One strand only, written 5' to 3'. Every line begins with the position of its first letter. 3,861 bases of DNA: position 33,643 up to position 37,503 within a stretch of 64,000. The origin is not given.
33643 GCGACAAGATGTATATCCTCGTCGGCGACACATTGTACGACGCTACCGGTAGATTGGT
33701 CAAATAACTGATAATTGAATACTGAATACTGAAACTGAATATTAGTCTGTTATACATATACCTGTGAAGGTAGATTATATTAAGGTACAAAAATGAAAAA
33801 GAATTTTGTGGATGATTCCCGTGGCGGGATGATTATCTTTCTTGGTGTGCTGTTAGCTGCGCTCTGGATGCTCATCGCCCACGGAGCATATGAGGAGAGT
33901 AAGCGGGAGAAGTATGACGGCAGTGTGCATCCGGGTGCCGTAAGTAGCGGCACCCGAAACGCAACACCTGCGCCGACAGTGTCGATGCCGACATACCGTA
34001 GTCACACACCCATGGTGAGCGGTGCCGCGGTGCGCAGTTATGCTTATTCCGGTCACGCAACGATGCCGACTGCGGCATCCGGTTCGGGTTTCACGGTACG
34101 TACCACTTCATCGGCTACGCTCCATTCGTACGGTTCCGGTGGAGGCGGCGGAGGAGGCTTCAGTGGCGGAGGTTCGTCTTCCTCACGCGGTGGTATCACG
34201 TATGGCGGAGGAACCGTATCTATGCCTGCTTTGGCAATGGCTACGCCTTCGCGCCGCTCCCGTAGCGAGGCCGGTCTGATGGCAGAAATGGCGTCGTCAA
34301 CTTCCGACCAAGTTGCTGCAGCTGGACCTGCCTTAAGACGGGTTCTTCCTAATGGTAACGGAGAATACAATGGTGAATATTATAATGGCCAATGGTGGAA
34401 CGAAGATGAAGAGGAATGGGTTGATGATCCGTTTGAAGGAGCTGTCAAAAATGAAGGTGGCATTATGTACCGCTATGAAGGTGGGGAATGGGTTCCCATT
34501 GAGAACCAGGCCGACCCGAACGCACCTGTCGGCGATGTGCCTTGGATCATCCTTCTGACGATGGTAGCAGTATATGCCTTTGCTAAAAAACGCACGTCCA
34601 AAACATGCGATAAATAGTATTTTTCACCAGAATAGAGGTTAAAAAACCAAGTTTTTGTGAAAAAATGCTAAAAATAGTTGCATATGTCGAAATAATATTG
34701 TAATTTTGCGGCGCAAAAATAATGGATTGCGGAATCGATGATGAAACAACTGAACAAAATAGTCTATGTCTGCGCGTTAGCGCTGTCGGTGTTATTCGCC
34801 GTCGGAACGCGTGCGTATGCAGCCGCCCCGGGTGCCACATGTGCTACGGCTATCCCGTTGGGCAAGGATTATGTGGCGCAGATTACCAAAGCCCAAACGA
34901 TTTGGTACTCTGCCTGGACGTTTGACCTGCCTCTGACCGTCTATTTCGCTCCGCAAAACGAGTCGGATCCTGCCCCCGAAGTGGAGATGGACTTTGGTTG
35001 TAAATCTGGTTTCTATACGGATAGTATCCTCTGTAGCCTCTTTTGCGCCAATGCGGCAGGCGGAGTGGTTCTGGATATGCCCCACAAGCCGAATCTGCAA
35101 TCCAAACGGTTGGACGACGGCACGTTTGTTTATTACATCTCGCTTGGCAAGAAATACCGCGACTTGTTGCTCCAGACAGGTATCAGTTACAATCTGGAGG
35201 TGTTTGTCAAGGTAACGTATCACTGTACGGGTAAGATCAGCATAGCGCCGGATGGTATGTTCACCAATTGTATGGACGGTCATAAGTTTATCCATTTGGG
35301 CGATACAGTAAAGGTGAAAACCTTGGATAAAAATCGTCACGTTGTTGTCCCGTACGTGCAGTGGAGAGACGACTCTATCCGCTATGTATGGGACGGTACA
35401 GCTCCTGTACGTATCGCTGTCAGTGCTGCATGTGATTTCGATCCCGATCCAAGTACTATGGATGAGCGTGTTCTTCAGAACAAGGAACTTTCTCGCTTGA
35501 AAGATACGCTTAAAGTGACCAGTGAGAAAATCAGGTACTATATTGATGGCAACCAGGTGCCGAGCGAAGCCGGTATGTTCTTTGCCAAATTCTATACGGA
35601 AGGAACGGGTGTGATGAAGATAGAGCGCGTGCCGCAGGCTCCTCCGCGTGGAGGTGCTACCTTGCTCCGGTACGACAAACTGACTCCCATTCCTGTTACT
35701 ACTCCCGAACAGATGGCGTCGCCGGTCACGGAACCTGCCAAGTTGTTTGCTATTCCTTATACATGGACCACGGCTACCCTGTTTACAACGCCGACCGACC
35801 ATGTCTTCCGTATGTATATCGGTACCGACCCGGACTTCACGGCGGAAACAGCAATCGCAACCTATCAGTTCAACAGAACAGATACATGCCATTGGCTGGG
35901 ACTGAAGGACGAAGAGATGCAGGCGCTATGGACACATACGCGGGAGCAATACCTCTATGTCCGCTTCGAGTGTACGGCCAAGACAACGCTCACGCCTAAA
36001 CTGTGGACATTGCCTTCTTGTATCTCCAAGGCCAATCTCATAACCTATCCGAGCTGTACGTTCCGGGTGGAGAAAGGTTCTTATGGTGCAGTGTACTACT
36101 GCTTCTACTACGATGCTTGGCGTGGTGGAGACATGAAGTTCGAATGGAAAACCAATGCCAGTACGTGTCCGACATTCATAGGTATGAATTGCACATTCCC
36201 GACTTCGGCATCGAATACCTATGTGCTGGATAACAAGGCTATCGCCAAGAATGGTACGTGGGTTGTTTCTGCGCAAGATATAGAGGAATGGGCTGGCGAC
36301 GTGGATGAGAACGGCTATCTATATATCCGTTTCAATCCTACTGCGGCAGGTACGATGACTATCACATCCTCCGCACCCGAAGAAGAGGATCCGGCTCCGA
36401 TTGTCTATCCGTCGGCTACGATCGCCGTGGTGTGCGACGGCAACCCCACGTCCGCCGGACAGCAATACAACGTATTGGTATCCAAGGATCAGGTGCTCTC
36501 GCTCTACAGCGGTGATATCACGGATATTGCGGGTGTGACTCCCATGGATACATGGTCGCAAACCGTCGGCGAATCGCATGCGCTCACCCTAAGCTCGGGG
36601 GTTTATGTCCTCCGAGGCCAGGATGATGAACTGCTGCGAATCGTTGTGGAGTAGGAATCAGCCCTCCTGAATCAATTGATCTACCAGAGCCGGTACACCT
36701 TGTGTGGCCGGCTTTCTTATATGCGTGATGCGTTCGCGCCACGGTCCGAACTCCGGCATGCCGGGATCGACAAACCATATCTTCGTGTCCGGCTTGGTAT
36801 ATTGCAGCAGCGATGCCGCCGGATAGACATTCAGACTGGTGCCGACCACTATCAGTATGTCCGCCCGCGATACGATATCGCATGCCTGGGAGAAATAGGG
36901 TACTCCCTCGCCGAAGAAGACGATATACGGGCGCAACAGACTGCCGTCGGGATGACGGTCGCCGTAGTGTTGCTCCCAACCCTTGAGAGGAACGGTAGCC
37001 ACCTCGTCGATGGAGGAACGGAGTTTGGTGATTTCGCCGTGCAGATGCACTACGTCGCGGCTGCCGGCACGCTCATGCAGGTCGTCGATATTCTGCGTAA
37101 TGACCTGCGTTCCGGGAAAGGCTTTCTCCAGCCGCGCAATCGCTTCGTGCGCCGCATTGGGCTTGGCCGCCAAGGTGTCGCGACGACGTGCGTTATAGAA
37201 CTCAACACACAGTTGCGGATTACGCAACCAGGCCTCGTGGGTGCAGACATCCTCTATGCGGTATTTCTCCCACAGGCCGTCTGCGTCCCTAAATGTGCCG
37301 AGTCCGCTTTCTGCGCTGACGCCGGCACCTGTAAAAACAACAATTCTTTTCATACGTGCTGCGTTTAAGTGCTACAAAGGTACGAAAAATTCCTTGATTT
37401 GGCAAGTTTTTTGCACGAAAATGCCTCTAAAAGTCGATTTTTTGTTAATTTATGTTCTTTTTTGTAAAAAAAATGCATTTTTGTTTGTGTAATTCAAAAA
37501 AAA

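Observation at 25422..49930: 24.5-kb same-strand locus of module-sharing giant secreted proteins with dedicated beta-barrels, running into tsaB and porW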

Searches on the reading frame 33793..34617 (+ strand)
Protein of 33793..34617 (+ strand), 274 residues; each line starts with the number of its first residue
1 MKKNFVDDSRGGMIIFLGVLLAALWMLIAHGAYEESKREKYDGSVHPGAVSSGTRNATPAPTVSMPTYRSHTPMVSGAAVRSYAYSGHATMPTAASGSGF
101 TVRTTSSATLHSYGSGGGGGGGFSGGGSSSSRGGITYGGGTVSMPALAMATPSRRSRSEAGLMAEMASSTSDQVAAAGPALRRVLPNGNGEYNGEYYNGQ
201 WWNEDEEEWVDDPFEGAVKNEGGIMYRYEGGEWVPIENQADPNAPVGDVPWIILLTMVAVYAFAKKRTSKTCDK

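Call 4: search_protein_families(library=pfam, proteins=[window:33793-34617:+], max_evalue=0.1)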
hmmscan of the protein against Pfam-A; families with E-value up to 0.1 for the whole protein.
window:33793-34617:+ (274 aa): 1 family
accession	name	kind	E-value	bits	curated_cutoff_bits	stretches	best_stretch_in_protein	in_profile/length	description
PF12151.13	MVL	-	0.035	14.5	25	1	190-205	13-27/36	Mannan-binding protein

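Call 5: search_protein_families(library=ncbifam, proteins=[window:33793-34617:+], max_evalue=0.1)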
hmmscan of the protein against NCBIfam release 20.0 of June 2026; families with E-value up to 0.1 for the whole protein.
window:33793-34617:+ (274 aa): 0 families

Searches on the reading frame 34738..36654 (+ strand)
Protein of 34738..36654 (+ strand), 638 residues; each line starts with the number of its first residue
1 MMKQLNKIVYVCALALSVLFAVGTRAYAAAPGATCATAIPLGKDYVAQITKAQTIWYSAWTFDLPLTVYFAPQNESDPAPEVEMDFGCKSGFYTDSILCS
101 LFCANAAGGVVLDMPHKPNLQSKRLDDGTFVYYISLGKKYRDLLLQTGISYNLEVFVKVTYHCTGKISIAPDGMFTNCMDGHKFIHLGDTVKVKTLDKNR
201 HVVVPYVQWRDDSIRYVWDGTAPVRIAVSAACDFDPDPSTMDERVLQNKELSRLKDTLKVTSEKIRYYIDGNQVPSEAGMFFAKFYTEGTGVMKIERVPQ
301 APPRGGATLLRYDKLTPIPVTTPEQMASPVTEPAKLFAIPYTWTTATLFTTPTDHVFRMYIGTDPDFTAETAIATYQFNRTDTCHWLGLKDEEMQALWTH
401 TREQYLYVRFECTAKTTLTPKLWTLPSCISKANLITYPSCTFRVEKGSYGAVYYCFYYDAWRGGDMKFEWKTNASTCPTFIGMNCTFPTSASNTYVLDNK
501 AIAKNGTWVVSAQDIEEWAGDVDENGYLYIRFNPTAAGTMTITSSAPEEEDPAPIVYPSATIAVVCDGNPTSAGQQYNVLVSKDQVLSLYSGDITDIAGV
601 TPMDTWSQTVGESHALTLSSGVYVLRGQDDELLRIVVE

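Call 4: search_protein_families(library=pfam, proteins=[window:34738-36654:+], max_evalue=0.1)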
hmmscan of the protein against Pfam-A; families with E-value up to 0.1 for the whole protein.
window:34738-36654:+ (638 aa): 0 families

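Call 5: search_protein_families(library=ncbifam, proteins=[window:34738-36654:+], max_evalue=0.1)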
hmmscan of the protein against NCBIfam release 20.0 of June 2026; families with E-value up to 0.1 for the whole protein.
window:34738-36654:+ (638 aa): 0 families

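Call 49: find_related_loci(query=A6, collection=metagenome_contigs, flank=10000)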
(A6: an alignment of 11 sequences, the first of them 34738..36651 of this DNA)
Query A6 (638 aa) in metagenome_contigs; peptide patterns used: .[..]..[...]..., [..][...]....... (x = any residue, [..] = any of these).
187 stretches matched a pattern; 84 encode a relative of the query (tblastn E <= 1e-3); the best 80 are kept; 80 distinct loci.
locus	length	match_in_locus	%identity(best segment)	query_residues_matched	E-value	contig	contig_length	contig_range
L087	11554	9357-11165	60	1-627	0e+0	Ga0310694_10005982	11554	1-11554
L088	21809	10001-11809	60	1-627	0e+0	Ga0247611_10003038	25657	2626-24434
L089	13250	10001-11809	59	1-627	0e+0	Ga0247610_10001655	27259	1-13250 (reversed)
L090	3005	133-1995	61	2-638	0e+0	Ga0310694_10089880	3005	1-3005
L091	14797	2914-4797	54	3-638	0e+0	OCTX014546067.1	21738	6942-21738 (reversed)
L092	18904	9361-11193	55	16-638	0e+0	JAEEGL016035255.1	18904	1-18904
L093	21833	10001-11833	55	16-638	0e+0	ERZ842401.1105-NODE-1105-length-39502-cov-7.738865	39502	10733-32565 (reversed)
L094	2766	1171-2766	61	1-549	0e+0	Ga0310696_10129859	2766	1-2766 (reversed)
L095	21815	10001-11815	56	14-632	0e+0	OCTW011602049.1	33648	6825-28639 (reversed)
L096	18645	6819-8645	53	1-638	0e+0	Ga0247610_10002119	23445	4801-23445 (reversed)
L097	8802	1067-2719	55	1-567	0e+0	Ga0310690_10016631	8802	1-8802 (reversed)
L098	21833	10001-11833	55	16-638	0e+0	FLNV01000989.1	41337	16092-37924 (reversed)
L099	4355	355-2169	47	1-632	0e+0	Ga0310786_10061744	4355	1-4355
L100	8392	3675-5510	47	2-632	1e-178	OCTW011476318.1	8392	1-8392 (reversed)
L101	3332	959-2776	46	2-632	0e+0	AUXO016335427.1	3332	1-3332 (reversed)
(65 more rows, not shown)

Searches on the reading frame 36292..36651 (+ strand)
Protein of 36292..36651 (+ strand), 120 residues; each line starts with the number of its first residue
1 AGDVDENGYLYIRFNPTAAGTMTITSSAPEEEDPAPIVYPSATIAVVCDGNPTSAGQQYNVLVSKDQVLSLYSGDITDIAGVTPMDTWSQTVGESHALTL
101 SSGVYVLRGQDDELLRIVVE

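Call 40: search_protein_families(library=ncbifam, alignment_id=A3, max_evalue=1)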
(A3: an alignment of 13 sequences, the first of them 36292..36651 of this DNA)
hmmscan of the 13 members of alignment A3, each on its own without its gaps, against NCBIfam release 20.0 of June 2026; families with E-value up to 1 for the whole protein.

A. member 1, window:36292-36651:+ (120 aa): 1 family
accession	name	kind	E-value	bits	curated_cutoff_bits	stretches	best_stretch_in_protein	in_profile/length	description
TIGR04183.1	Por_Secre_tail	domain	0.024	14.6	23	1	51-110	4-59/72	T9SS type A sorting domain-containing protein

B. families by the number of members that match (of 13 scanned): 6 families
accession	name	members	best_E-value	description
TIGR04183.1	Por_Secre_tail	2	0.024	T9SS type A sorting domain-containing protein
NF012200.0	choice_anch_D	1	0.024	choice-of-anchor D domain-containing protein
TIGR01070.1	mutS1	1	0.036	DNA mismatch repair protein MutS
NF009726.0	PRK13253.1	1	0.058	citrate lyase subunit gamma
NF045535.1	Sel_Asgard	1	0.058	putative selenocysteine system protein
NF003810.1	PRK05399.1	1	0.1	DNA mismatch repair protein MutS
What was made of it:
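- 34738..36654 (+): C: 638-aa secreted protein. Its N-terminus (aa 29-89) weakly resembles the G module. It has a weak type-A-like CTD. TIGR04183 at 14.6 bits, below the cutoff (call 40).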

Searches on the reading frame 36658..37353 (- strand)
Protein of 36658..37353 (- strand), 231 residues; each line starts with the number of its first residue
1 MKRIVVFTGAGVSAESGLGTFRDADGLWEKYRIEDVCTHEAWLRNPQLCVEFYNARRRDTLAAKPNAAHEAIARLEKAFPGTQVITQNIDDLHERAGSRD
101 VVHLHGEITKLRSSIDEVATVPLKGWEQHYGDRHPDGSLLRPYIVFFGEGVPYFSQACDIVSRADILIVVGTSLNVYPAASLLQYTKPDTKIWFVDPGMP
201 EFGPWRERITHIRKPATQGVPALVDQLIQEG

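Call 8: search_protein_families(library=pfam, proteins=[window:36658-37353:-], max_evalue=0.001)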
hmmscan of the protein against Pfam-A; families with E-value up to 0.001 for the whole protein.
window:36658-37353:- (231 aa): 1 family
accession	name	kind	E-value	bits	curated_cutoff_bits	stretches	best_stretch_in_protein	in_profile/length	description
PF02146.23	SIR2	-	2.3e-41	142.1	24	1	9-178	1-180/180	Sir2 family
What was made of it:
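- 36658..37353 (-): Sir2-family deacylase gene that interrupts the locus. It is not part of the system. PF02146, E 2.3e-41 (call 8).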
